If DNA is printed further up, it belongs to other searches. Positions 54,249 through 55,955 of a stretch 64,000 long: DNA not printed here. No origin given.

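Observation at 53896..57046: ArsR / Cys-tailed flavoprotein / MFS module with a triplicated ATCAA-N6-TTGAT operator: candidate undescribed thiophilic metal(loid) or reactive-sulfur system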

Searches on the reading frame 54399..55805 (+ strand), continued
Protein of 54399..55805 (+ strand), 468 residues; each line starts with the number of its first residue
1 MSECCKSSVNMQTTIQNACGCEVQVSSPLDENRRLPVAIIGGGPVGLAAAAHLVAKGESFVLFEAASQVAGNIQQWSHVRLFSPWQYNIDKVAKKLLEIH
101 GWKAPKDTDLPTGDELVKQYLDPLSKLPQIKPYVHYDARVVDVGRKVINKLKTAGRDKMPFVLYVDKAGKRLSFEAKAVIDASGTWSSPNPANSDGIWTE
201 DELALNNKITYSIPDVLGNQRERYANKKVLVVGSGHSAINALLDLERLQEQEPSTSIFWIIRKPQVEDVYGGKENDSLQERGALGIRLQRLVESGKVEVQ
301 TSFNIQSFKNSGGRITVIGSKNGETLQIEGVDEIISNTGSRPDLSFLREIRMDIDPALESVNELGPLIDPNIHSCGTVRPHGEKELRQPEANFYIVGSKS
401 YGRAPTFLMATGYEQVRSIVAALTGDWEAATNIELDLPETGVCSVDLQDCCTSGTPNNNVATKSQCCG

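Call 34: fold_search(model_id=the predicted structure, library=pdb)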
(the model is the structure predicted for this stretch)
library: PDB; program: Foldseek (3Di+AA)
matches with E <= 10: 1957; with E <= 0.001: 1226
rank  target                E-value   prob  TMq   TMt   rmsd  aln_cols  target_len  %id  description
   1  7a76_C                1.3e-19  1.00  0.56  0.79   4.8       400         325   20  Bacillithiol Disulfide Reductase Bdr (YpdA) from Bacillus cereus (released 2020-12-30)
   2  7a76_A                4.0e-19  1.00  0.55  0.77   5.0       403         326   20  Bacillithiol Disulfide Reductase Bdr (YpdA) from Bacillus cereus (released 2020-12-30)
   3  7a76_D                2.0e-18  1.00  0.54  0.76   5.5       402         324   20  Bacillithiol Disulfide Reductase Bdr (YpdA) from Bacillus cereus (released 2020-12-30)
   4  3ab1_B                2.3e-18  1.00  0.35  0.46   9.8       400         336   16  Crystal Structure of Ferredoxin NADP+ Oxidoreductase (released 2010-11-24)
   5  5ygq_B                3.5e-18  1.00  0.31  0.40  11.5       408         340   17  Crystal Structure of Ferredoxin NADP+ Oxidoreductase from Rhodopseudomonas palustris (released 2018-09-26)
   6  5ygq_A                6.8e-18  1.00  0.32  0.40  11.2       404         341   18  Crystal Structure of Ferredoxin NADP+ Oxidoreductase from Rhodopseudomonas palustris (released 2018-09-26)
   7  5o8p_B                8.6e-18  1.00  0.57  0.62   7.6       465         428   12  The crystal structure of DfoA bound to FAD, the desferrioxamine biosynthetic pathway cadaverine monooxygenase from the (released 2018-06-27)
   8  7us3_A                9.1e-18  1.00  0.55  0.60   7.7       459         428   12  Structure of Putrescine N-hydroxylase Involved Complexed with NADP+ (released 2022-11-30)
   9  7a7b_A                1.2e-17  1.00  0.53  0.73   5.5       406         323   19  Bacillithiol Disulfide Reductase Bdr (YpdA) from Staphylococcus aureus (released 2020-12-30)
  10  6gar_A                1.5e-17  1.00  0.37  0.46   9.0       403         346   16  Crystal structure of oxidised ferredoxin/flavodoxin NADP+ oxidoreductase 1 (FNR1) from Bacillus cereus (released 2018-09-05)
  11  7us3_B                1.6e-17  1.00  0.55  0.59   8.1       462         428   12  Structure of Putrescine N-hydroxylase Involved Complexed with NADP+ (released 2022-11-30)
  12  5twb                  2.2e-17  1.00  0.38  0.48   8.9       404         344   18  Oxidoreductase IruO in the reduced form (released 2017-10-04)
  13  7apr_B                2.6e-17  1.00  0.53  0.75   5.3       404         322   19  Bacillithiol Disulfide Reductase Bdr (YpdA) from Staphylococcus aureus (released 2020-12-30)
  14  3ab1_A                3.1e-17  1.00  0.40  0.54   8.3       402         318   16  Crystal Structure of Ferredoxin NADP+ Oxidoreductase (released 2010-11-24)
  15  5vt3_A                3.7e-17  1.00  0.48  0.68   6.2       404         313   17  High resolution structure of thioredoxin-disulfide reductase from Vibrio vulnificus CMCP6 in complex with NADP and FAD (released 2017-05-31)
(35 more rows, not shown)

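Call 49: search_dna_similar(query=window:54399-55802:+, collection=plasmids, mode=protein, max_rows=40, max_evalue=1e-30)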
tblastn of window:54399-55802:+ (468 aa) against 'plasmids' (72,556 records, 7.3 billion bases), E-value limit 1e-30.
Records with a match: 155; places in all: 161; records where one place covers at least 80% of the query: 149.
Best place of each record, by identity: 60-80% 2; <60% 153.
By first word of the organism name: Streptomyces 31; Bacillus 27; Rhodococcus 23; Cytobacillus 6; Rhizobium 4; Arthrobacter 4; Rathayibacter 4; Niallia 3; Paenibacillus 3; Roseomonas 3; and 36 more.
By predicted mobility (MOB-suite, as given by PLSDB): non-mobilizable 104; mobilizable 35; conjugative 16.
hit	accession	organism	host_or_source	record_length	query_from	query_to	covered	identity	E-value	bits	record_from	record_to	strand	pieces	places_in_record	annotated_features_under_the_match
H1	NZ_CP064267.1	Bacillus pseudomycoides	cell culture,Zoo wolf area soil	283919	15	467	97%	58.6%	4e-171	540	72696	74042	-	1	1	FAD-dependent oxidoreductase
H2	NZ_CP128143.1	Bacillus mycoides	bacterial isolate,field soil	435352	9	468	98%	57.2%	7e-170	536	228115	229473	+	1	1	FAD-dependent oxidoreductase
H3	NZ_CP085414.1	Bacillus paranthracis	single cell,soil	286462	9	468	98%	57.0%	5e-178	560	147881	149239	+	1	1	FAD-dependent oxidoreductase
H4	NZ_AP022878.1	Bacillus cereus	-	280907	9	468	98%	57.0%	4e-169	535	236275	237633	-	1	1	FAD-dependent oxidoreductase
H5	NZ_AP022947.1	Bacillus cereus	-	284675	9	468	98%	57.0%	4e-169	535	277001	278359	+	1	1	FAD-dependent oxidoreductase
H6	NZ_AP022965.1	Bacillus cereus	-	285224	9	468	98%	57.0%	4e-169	535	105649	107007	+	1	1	FAD-dependent oxidoreductase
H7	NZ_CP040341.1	Bacillus cereus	Apostichopus japonicus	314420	9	468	98%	57.0%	4e-169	535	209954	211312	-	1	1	FAD-dependent oxidoreductase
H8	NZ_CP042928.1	Bacillus cereus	ocean sediment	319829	9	468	98%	57.0%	4e-169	535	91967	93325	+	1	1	FAD-dependent oxidoreductase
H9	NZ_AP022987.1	Bacillus cereus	-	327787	9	468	98%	57.0%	4e-169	535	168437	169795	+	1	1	FAD-dependent oxidoreductase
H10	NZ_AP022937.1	Bacillus cereus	-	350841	9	468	98%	57.0%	4e-169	535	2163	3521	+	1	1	FAD-dependent oxidoreductase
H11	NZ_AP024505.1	Bacillus cereus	-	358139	9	468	98%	57.0%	4e-169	535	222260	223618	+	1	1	FAD-dependent oxidoreductase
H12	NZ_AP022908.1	Bacillus cereus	-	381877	9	468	98%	57.0%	4e-169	535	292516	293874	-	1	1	FAD-dependent oxidoreductase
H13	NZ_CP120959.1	Bacillus cereus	Moschus berezovskii,liver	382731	9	468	98%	57.0%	4e-169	535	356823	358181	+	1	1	FAD-dependent oxidoreductase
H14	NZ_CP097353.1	Bacillus cereus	pure culture,oil contaminated soil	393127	9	468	98%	57.0%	4e-169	535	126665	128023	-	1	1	FAD-dependent oxidoreductase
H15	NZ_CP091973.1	Bacillus cereus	mixed culture,deep-sea water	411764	9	468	98%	57.0%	4e-169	535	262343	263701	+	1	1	FAD-dependent oxidoreductase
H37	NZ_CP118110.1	Paenibacillus urinalis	Homo sapiens,blood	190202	4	467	99%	52.5%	6e-163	516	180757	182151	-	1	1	NAD(P)-binding domain-containing protein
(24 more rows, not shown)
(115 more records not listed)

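Call 50: get_annotated_region(hit=H4, flank=6000)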
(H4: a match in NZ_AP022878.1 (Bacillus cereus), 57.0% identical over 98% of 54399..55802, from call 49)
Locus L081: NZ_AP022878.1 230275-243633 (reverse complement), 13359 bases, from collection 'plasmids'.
description: Bacillus cereus strain MRY14-0060 plasmid pMRY14-0060_1, complete sequence
organism: Bacillus cereus (NCBI taxid 1396)
taxonomy: Bacteria; Bacillota; Bacilli; Bacillales; Bacillaceae; Bacillus; Bacillus cereus
host: -; source: -; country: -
typing (MOB-suite, as given by PLSDB): non-mobilizable; replicon rep_cluster_125; mating-pair formation MPF_T
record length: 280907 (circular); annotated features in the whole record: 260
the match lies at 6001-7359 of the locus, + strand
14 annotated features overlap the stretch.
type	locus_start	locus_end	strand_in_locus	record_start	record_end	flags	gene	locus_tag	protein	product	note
CDS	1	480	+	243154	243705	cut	-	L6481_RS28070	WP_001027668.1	hypothetical protein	-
CDS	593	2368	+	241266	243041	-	-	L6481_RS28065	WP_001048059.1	LPD1 domain-containing protein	-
CDS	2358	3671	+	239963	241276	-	-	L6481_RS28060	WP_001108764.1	DUF3854 domain-containing protein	-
CDS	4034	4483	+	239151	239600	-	-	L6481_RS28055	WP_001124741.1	hypothetical protein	-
CDS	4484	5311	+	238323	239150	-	-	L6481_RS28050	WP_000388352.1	hypothetical protein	-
CDS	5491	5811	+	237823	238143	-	-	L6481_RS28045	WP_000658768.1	metalloregulator ArsR/SmtB family transcription factor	GO:0006355 - regulation of DNA-templated transcription [Evidence IEA]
CDS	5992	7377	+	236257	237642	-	-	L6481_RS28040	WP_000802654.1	FAD-dependent oxidoreductase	-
CDS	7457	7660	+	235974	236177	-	-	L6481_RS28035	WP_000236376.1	hypothetical protein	-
CDS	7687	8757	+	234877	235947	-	-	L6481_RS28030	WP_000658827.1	NAD(P)/FAD-dependent oxidoreductase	-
CDS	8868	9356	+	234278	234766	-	-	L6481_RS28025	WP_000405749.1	arsinothricin resistance N-acetyltransferase ArsN1 family A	-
predicted_resistance_gene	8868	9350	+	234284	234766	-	arsN1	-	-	arsinothricin resistance N-acetyltransferase ArsN1 family A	predicted by amrfinderplus; class ARSENIC; identity 95.03%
CDS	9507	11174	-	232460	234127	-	-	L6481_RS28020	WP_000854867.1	ribonuclease J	-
CDS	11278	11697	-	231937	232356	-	-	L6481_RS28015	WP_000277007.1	universal stress protein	-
CDS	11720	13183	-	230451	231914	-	-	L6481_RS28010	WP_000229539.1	SulP family inorganic anion transporter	-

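Call 51: get_annotated_region(hit=H37, flank=6000)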
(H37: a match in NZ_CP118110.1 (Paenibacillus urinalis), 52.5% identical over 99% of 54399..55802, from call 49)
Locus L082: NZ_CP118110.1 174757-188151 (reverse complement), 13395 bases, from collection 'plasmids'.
description: Paenibacillus urinalis strain 2022CK-00829 plasmid unnamed2, complete sequence
organism: Paenibacillus urinalis (NCBI taxid 521520)
taxonomy: Bacteria; Bacillota; Bacilli; Bacillales; Paenibacillaceae; Paenibacillus; Paenibacillus urinalis
host: -; source: Homo sapiens,blood; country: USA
typing (MOB-suite, as given by PLSDB): non-mobilizable
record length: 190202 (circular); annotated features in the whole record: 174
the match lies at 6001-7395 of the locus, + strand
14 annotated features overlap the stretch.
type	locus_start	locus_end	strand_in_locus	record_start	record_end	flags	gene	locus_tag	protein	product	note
CDS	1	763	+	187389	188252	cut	-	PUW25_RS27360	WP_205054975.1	RNA ligase family protein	-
CDS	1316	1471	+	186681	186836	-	-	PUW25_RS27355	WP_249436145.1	hypothetical protein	-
CDS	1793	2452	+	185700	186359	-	-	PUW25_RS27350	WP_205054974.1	hypothetical protein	-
CDS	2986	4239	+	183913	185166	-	-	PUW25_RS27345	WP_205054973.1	MFS transporter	GO:0055085 - transmembrane transport [Evidence IEA]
CDS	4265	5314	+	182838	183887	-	-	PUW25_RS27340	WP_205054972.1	NAD(P)/FAD-dependent oxidoreductase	-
CDS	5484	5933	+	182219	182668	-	-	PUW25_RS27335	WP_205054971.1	MarR family winged helix-turn-helix transcriptional regulator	GO:0006355 - regulation of DNA-templated transcription [Evidence IEA]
CDS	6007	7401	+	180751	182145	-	-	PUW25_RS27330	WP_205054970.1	NAD(P)-binding domain-containing protein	-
CDS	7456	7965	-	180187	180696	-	-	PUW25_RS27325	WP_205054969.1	arsinothricin resistance N-acetyltransferase ArsN1 family A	-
CDS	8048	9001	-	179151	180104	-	trxB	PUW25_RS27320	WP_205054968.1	thioredoxin-disulfide reductase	-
CDS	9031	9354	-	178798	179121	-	-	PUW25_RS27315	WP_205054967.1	metalloregulator ArsR/SmtB family transcription factor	GO:0006355 - regulation of DNA-templated transcription [Evidence IEA]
CDS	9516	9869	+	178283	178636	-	-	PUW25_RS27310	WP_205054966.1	metalloregulator ArsR/SmtB family transcription factor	GO:0006355 - regulation of DNA-templated transcription [Evidence IEA]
CDS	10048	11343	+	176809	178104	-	-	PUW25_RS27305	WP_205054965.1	arsenic transporter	GO:0046685 - response to arsenic-containing substance [Evidence IEA]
CDS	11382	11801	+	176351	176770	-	arsC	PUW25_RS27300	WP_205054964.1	arsenate reductase (thioredoxin)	GO:0046685 - response to arsenic-containing substance [Evidence IEA]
CDS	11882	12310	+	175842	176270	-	-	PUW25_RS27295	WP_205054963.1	dual specificity protein phosphatase family protein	GO:0016311 - dephosphorylation [Evidence IEA]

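Call 52: find_homologous_proteins(query=L030:4992-6464:+)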
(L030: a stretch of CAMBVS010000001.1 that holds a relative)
Query L030:4992-6464:+ (490 aa): 8000 proteins with E <= 0.001 among 8000 candidates; the best 120 are listed.
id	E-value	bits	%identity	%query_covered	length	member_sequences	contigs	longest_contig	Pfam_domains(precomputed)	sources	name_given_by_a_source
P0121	0.0e+0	1082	100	100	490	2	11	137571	PF01266.31,PF13434.13,PF13450.13,PF07992.21,PF13738.13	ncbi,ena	-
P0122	0.0e+0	1079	100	100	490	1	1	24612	PF13450.13,PF07992.21,PF13738.13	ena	-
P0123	1.1e-297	1006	92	100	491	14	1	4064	PF01266.31,PF13434.13,PF13450.13,PF07992.21,PF13738.13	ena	-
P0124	1.2e-286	970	88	100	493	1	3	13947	PF01266.31,PF13434.13,PF01593.31,PF13450.13,PF07992.21,PF13738.13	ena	-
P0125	2.4e-266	903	83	99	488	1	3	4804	PF01266.31,PF13434.13,PF13450.13,PF07992.21,PF13738.13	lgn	-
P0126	1.1e-262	891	82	99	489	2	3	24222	PF01266.31,PF13450.13,PF07992.21,PF13738.13,PF12831.14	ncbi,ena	-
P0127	4.3e-262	889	82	100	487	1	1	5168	PF01266.31,PF13434.13,PF13450.13,PF07992.21,PF13738.13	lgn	-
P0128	1.6e-261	887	82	100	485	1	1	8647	PF01266.31,PF13434.13,PF13450.13,PF00890.31,PF07992.21,PF13738.13,PF12831.14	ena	-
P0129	7.9e-261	884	81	100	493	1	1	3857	PF01266.31,PF13450.13,PF07992.21,PF13738.13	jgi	jgi:hypothetical protein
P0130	9.2e-261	884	82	100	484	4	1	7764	PF01266.31,PF13434.13,PF13450.13,PF00890.31,PF07992.21,PF13738.13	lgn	-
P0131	1.1e-260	884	81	100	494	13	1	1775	PF01266.31,PF13434.13,PF13450.13,PF00890.31,PF07992.21,PF13738.13,PF03486.21,PF12831.14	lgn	-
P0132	2.2e-257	873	81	99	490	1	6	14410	PF01266.31,PF13450.13,PF00890.31,PF07992.21,PF13738.13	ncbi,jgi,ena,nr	ncbi:MAG: flavoprotein [Alphaproteobacteria bacterium]|nr:flavoprotein [Alphaproteobacteria bacteriu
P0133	2.9e-255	866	80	100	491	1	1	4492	PF01266.31,PF13434.13,PF13450.13,PF07992.21,PF13738.13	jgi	-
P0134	4.1e-252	856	82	96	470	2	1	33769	PF01266.31,PF13450.13,PF07992.21,PF13738.13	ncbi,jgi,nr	ncbi:MAG: flavoprotein [Alphaproteobacteria bacterium]|nr:flavoprotein [Alphaproteobacteria bacteriu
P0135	2.6e-251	853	80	99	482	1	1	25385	PF01266.31,PF13434.13,PF13450.13,PF07992.21,PF13738.13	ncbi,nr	ncbi:MAG: flavoprotein [Alphaproteobacteria bacterium]|nr:flavoprotein [Alphaproteobacteria bacteriu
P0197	2.1e-181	622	62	95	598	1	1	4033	PF12840.14,PF01266.31,PF13434.13,PF13450.13,PF07992.21,PF13738.13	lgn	-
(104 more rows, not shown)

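Call 53: search_dna_similar(query=L030:4992-6461:+, collection=plasmids, mode=protein, max_rows=45, max_evalue=1e-30)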
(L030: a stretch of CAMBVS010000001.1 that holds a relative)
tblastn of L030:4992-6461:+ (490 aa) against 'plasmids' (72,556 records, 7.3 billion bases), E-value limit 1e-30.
Records with a match: 154; places in all: 160; records where one place covers at least 80% of the query: 117.
Best place of each record, by identity: 60-80% 1; <60% 153.
By first word of the organism name: Streptomyces 31; Bacillus 27; Rhodococcus 23; Cytobacillus 5; Arthrobacter 4; Rhizobium 4; Rathayibacter 4; Roseomonas 3; Sinorhizobium 3; Paenibacillus 3; and 36 more.
By predicted mobility (MOB-suite, as given by PLSDB): non-mobilizable 103; mobilizable 35; conjugative 16.
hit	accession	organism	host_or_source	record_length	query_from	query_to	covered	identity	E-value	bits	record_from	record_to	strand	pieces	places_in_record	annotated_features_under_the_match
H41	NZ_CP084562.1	Arthrobacter sp. FW305-BF8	isolate,groundwater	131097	4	415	84%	58.0%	2e-102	343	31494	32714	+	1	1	FAD-dependent oxidoreductase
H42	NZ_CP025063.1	Roseomonas mucosa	Homo sapiens,Clinical, healthy, human ...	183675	2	416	85%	56.6%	3e-105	352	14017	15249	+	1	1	NAD(P)-binding domain-containing protein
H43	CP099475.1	Roseomonas mucosa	Human skin,single cell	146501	2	416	85%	56.6%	3e-105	352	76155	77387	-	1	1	NAD(P)-binding domain-containing protein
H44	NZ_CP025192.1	Roseomonas mucosa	Homo sapiens,clinical, human skin, ...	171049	2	416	85%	56.6%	3e-105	352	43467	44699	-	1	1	NAD(P)-binding domain-containing protein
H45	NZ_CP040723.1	Rhodococcus pyridinivorans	prokaryote,Quinoline-degrading ...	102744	1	413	84%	56.6%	1e-98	332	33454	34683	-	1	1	FAD-dependent oxidoreductase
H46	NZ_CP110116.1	Arthrobacter sp. YA7-1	Solanum lycopersicum,Tomato (Solanum ...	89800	1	415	85%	55.9%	2e-104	349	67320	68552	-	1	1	NAD(P)-binding domain-containing protein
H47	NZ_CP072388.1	Cellulosimicrobium cellulans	Homo sapiens,whole organism,human oral ...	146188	4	415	84%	56.1%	8e-97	327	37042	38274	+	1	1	FAD-dependent oxidoreductase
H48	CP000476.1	Paenarthrobacter aurescens TC1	-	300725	1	413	84%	55.7%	1e-101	341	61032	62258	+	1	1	putative Secreted protein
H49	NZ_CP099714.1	Dietzia kunjamensis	cell culture,water from a container for ...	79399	1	415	85%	55.4%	1e-97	329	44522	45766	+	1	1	FAD-dependent oxidoreductase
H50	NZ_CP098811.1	Ensifer adhaerens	whole organism,soil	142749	1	416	85%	55.0%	4e-106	354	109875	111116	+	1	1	FAD-dependent oxidoreductase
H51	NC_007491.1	Rhodococcus erythropolis PR4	seawater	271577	1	413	84%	55.3%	2e-95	323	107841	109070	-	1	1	NAD(P)-binding domain-containing protein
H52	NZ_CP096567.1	Rhodococcus qingshengii JCM 15477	sandy loam,soil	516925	1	413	84%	55.3%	2e-95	323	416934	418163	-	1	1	NAD(P)-binding domain-containing protein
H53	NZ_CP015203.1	Rhodococcus sp. 008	Skate,bacterial culture,renal tissue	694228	1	413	84%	55.3%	2e-95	323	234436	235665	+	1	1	NAD(P)-binding domain-containing protein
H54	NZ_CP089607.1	Rhodococcus qingshengii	cell culture,activated sludge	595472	1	413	84%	55.3%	5e-94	319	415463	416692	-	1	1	NAD(P)-binding protein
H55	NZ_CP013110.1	Sinorhizobium americanum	Vachellia farnesiana,cell culture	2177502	2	416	85%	54.9%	7e-107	356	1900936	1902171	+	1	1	record has no annotation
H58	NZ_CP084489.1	Ensifer adhaerens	cellculture,soil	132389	2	416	85%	54.7%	9e-105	350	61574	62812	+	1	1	FAD-dependent oxidoreductase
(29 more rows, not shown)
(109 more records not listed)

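Call 54: get_annotated_region(hit=H50, flank=9000)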
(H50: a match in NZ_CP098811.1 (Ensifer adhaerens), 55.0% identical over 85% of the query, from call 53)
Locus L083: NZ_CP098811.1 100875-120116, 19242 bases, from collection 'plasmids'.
description: Ensifer adhaerens strain M8 plasmid pD, complete sequence
organism: Ensifer adhaerens (NCBI taxid 106592)
taxonomy: Bacteria; Pseudomonadota; Alphaproteobacteria; Hyphomicrobiales; Rhizobiaceae; Ensifer; Ensifer adhaerens
host: -; source: whole organism,soil; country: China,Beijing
typing (MOB-suite, as given by PLSDB): non-mobilizable; mating-pair formation MPF_T
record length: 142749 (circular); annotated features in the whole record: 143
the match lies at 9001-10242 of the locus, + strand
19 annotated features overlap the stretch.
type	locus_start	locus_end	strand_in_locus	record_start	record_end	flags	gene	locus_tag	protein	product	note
CDS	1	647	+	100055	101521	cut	-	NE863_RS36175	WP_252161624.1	HAMP domain-containing sensor histidine kinase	GO:0007165 - signal transduction [Evidence IEA]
CDS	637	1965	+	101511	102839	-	aioR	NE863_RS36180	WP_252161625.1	arsenic response regulator transcription factor AioR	-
CDS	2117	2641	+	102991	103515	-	-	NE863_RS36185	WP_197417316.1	arsenate reductase (azurin) small subunit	-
CDS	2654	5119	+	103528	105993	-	-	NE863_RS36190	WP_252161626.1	arsenate reductase (azurin) large subunit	-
CDS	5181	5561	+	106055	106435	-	-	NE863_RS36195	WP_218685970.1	cytochrome c family protein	-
CDS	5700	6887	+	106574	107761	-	glp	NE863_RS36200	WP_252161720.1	gephyrin-like molybdotransferase Glp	GO:0006777 - Mo-molybdopterin cofactor biosynthetic process [Evidence IEA]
CDS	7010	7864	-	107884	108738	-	-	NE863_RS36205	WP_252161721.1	LysR family transcriptional regulator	GO:0006355 - regulation of DNA-templated transcription [Evidence IEA]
CDS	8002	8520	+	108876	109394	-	-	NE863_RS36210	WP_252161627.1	GNAT family N-acetyltransferase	-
CDS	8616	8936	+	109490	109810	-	-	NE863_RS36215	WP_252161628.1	metalloregulator ArsR/SmtB family transcription factor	GO:0006355 - regulation of DNA-templated transcription [Evidence IEA]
CDS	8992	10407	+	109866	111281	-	-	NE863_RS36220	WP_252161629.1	FAD-dependent oxidoreductase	-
CDS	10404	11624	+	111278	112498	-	arsK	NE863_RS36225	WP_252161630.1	arsenite efflux MFS transporter ArsK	GO:0055085 - transmembrane transport [Evidence IEA]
CDS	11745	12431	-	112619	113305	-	-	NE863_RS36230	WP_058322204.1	winged helix-turn-helix domain-containing protein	GO:0000160 - phosphorelay signal transduction system [Evidence IEA]; GO:0006355 - regulation of DNA-templated ...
CDS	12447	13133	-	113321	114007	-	phoB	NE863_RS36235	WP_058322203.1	phosphate regulon transcriptional regulator PhoB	GO:0006796 - phosphate-containing compound metabolic process [Evidence IEA]; GO:0000160 - phosphorelay signal ...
CDS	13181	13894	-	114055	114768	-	phoU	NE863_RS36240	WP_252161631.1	phosphate signaling complex protein PhoU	GO:0051049 - regulation of transport [Evidence IEA]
CDS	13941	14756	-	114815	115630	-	pstB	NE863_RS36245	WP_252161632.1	phosphate ABC transporter ATP-binding protein PstB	-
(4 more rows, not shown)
